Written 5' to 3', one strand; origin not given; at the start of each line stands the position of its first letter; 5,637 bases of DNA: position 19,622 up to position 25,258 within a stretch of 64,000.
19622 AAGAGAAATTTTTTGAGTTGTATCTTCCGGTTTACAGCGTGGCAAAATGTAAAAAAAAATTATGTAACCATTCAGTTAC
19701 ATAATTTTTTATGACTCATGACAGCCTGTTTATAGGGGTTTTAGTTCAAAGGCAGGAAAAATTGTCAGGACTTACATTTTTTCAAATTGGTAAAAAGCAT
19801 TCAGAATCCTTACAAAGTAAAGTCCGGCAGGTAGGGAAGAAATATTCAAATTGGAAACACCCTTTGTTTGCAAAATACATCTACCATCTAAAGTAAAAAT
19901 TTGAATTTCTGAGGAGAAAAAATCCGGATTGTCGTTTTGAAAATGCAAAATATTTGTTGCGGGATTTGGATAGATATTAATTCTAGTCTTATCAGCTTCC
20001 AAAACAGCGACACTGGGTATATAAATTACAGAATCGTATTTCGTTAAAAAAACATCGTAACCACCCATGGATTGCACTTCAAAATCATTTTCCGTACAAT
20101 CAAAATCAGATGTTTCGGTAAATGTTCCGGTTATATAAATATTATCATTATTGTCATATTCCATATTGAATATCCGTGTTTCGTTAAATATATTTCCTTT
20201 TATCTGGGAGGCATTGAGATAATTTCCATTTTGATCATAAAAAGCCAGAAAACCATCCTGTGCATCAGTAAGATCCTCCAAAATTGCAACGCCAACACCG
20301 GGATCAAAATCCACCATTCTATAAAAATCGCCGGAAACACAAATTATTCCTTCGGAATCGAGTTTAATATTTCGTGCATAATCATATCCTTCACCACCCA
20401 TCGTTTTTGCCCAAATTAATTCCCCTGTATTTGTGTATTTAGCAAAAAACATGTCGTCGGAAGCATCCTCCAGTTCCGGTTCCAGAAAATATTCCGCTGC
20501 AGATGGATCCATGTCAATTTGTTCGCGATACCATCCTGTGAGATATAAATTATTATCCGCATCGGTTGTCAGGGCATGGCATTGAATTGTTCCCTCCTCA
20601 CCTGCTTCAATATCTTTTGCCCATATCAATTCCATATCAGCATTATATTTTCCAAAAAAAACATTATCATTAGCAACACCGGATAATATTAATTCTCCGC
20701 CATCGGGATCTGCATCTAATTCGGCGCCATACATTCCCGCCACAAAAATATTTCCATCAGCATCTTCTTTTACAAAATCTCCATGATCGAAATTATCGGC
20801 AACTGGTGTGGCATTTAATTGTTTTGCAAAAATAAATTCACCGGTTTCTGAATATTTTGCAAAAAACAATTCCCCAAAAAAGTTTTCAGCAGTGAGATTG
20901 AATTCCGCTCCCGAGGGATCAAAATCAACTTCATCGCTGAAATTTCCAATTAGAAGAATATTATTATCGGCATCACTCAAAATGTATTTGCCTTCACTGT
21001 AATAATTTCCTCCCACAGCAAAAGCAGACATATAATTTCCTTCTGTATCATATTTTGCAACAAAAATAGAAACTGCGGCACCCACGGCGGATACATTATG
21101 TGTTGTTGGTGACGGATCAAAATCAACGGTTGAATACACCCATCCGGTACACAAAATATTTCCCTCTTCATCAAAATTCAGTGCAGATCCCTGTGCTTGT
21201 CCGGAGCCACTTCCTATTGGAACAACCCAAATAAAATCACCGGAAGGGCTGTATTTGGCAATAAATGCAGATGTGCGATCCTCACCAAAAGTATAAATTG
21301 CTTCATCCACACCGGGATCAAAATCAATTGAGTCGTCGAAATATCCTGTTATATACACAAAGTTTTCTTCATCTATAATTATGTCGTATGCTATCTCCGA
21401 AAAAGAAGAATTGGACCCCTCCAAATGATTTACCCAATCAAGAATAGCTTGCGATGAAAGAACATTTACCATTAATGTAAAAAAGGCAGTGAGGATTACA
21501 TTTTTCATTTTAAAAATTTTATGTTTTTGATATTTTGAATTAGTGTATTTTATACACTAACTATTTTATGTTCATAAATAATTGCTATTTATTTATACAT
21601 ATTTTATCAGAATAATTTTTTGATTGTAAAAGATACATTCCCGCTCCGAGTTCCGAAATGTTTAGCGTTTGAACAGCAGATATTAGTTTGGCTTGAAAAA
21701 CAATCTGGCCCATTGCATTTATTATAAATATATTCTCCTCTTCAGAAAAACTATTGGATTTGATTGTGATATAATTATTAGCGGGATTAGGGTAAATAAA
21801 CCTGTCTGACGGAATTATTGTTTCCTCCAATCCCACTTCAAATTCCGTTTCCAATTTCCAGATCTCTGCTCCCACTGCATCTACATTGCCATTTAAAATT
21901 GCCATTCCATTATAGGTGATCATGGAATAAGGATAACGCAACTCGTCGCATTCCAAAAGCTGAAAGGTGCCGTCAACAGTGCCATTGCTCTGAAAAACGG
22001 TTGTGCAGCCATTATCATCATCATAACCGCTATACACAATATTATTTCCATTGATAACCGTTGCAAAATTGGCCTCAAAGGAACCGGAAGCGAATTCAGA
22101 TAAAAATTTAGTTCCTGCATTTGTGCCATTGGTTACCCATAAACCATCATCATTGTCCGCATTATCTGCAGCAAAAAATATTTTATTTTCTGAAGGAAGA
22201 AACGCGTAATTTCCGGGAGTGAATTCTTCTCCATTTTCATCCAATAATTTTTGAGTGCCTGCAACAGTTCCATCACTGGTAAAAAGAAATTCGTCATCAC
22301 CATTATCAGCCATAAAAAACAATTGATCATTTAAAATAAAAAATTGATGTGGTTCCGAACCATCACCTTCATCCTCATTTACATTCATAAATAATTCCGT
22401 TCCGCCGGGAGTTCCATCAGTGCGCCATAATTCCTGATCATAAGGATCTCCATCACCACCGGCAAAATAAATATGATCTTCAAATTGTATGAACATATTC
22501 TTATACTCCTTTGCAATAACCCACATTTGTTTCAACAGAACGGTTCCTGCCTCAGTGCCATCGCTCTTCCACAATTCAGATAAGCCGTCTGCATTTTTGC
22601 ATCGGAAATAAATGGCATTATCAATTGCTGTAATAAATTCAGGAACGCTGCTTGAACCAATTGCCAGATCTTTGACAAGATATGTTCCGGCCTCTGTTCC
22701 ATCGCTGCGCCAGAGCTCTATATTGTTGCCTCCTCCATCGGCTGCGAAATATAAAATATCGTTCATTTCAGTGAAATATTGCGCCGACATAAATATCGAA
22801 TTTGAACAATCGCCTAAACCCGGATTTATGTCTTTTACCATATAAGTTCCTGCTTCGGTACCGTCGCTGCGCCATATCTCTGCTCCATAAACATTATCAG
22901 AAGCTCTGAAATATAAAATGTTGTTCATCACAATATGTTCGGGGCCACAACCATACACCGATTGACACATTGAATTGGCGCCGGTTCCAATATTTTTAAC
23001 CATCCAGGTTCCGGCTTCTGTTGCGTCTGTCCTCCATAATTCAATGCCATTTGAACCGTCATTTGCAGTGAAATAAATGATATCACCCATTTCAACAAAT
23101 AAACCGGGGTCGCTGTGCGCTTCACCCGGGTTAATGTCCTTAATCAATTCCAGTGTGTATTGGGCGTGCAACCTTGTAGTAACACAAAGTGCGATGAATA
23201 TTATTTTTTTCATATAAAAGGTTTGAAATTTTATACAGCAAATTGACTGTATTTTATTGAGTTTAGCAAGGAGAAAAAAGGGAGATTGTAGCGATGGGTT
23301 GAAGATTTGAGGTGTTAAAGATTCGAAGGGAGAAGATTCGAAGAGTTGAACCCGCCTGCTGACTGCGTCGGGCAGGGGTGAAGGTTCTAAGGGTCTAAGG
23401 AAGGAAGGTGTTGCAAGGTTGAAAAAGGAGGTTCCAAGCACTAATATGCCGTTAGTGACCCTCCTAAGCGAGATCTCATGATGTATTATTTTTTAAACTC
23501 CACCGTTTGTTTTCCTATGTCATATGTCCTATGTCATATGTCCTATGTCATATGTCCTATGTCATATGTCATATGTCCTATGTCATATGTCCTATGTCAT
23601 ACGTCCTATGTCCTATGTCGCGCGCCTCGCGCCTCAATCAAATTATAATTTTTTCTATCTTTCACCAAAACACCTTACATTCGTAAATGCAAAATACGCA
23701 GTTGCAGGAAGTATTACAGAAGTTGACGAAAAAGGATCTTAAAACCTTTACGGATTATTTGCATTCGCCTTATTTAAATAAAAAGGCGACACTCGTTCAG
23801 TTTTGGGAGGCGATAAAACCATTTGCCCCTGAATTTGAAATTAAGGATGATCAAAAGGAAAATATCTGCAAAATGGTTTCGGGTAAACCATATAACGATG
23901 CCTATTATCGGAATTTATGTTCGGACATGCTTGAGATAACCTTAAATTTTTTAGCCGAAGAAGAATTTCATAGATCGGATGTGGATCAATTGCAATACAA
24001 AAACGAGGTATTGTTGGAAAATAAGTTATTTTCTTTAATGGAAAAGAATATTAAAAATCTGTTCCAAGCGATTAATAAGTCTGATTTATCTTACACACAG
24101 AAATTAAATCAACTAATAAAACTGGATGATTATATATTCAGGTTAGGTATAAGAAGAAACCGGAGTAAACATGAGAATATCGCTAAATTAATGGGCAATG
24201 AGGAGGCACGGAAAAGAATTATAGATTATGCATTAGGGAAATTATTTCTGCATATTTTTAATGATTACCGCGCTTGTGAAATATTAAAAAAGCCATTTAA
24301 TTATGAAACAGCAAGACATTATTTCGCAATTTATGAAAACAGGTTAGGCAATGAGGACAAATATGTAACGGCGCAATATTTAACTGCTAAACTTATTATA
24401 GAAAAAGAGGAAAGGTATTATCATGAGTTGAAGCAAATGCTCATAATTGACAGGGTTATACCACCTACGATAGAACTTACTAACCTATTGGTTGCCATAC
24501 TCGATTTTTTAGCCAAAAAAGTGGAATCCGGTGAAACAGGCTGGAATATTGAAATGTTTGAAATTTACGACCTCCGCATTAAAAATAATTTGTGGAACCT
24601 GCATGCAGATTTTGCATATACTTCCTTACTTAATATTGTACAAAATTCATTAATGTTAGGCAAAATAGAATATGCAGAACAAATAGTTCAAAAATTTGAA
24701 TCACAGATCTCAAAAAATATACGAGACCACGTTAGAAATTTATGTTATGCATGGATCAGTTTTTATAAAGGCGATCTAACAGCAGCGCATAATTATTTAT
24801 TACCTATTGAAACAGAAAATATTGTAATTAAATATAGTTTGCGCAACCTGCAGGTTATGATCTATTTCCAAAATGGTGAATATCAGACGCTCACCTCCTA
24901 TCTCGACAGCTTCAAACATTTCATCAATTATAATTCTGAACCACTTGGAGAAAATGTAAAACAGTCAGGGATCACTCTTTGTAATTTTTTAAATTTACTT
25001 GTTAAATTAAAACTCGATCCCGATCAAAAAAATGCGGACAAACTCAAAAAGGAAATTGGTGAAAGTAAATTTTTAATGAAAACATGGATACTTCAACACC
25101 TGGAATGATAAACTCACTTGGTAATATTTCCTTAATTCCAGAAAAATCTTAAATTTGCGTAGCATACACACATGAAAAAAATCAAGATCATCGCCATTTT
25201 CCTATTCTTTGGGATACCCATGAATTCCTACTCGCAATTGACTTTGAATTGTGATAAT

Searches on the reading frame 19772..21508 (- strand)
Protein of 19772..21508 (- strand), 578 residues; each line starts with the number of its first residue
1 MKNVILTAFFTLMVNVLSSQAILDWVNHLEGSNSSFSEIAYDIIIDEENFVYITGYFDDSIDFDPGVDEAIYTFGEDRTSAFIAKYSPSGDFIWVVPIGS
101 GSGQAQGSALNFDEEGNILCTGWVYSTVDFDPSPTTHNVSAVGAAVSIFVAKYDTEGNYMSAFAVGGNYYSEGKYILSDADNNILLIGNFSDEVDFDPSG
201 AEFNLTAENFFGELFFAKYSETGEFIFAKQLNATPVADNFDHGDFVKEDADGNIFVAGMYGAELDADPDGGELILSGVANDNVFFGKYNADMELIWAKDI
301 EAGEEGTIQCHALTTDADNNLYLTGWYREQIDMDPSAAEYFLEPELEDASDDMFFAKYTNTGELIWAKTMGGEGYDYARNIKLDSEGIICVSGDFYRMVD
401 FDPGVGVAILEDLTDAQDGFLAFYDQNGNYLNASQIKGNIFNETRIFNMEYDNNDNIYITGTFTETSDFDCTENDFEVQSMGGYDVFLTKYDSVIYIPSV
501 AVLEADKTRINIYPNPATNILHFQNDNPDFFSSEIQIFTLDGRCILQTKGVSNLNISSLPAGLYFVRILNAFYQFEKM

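Call 73: search_protein_families(library=pfam, proteins=[window:19772-21508:-], max_evalue=0.00001)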
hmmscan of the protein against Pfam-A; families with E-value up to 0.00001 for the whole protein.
window:19772-21508:- (578 aa): 2 families
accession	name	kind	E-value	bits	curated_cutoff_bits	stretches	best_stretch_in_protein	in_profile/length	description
PF18962.6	Por_Secre_tail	-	5.4e-11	43.1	27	1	512-571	1-65/75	Secretion system C-terminal sorting domain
PF06739.17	SBBP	-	1e-07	32.2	20.5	0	305-326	10-31/38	Beta-propeller repeat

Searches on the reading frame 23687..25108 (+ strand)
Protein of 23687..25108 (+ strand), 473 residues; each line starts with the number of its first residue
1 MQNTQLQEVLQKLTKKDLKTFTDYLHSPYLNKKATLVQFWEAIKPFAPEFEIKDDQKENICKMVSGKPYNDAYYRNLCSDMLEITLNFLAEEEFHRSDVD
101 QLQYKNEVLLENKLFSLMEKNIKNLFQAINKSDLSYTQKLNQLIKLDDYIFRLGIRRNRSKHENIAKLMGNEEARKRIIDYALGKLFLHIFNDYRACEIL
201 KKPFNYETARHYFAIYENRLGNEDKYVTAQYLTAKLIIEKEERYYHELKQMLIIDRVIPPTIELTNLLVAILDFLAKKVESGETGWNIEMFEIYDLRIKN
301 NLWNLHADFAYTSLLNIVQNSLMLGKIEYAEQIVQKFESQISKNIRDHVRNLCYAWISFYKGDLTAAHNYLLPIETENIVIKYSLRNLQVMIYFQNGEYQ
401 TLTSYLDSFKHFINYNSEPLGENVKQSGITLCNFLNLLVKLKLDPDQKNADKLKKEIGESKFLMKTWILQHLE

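Call 73: search_protein_families(library=pfam, proteins=[window:23687-25108:+], max_evalue=0.00001)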
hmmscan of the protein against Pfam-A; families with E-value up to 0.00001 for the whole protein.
window:23687-25108:+ (473 aa): 0 families

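Call 75: search_protein_families(library=pfam, proteins=[window:23687-25108:+], max_evalue=1)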
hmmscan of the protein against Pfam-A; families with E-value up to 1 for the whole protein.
window:23687-25108:+ (473 aa): 2 families
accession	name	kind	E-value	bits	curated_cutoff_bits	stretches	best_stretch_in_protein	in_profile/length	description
PF07780.17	Spb1_C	-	0.012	15.7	25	1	70-175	63-168/216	Spb1 C-terminal domain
PF23659.1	UFL1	-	0.089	13.6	27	1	75-134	39-99/120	E3 UFM1-protein ligase 1-like domain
